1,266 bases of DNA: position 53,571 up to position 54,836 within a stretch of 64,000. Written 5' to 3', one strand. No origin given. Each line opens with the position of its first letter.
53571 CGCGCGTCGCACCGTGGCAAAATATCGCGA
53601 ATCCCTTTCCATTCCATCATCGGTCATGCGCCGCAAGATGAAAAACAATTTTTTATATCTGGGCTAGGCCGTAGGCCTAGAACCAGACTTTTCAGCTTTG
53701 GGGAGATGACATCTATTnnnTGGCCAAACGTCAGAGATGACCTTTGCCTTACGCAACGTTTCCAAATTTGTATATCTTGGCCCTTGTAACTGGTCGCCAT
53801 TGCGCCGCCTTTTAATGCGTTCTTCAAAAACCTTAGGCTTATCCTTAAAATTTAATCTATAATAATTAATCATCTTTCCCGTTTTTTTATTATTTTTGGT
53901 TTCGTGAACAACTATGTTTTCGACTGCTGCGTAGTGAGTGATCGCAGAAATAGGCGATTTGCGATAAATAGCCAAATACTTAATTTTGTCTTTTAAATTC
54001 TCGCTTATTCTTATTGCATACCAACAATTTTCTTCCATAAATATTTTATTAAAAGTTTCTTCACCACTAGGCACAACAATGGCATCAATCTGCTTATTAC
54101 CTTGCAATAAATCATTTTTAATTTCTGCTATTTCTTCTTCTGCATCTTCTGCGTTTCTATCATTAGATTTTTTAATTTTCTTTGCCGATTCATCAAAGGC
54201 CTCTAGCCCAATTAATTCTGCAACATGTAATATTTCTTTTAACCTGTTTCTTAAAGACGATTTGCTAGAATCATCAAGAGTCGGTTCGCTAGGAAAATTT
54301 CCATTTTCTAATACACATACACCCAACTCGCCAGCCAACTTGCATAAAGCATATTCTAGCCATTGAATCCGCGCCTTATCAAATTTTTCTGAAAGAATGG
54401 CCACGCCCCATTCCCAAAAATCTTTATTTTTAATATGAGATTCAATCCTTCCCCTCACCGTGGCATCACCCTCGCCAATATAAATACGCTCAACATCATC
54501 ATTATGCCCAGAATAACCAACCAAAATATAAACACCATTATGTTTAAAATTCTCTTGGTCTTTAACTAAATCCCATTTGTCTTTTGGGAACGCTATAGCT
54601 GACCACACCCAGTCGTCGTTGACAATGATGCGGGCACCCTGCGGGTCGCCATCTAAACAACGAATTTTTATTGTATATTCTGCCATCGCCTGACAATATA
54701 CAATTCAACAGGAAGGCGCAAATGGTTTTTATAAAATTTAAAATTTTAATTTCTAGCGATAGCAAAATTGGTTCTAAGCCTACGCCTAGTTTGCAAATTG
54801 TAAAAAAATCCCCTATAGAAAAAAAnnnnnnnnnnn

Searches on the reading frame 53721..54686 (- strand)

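Call 30: search_protein_families(library=pfam, proteins=[window:53721-54686:-], max_evalue=0.001)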
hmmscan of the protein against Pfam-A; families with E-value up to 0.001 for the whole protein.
window:53721-54686:- (322 aa): 0 families

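Call 36: search_protein_families(library=pfam, proteins=[window:53721-54686:-], max_evalue=1)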
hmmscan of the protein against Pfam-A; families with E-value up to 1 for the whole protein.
window:53721-54686:- (322 aa): 1 family
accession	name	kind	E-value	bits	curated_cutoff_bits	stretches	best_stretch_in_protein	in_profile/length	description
PF23109.1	ARCH_RTEL1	-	0.17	12.3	27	1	154-213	8-64/181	RTEL1 helicase, ARCH domain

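Call 37: search_protein_families(library=padloc, proteins=[window:53721-54686:-], max_evalue=0.1)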
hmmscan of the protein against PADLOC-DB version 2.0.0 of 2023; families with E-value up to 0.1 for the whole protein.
window:53721-54686:- (322 aa): 5 families
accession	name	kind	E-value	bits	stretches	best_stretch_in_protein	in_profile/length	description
PDLC04922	PDC-S14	-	1.3e-39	134.3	1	1-184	1-178/305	-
PDLC04923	PDC-S14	-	3.9e-37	126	1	4-190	25-212/320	-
PDLC04925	PDC-S14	-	4.4e-37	125.7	1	3-197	16-206/301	-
PDLC04921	PDC-S14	-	5.7e-17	59.9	1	35-194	36-199/280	-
PDLC04924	PDC-S14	-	1.9e-14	52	1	30-180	30-177/280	-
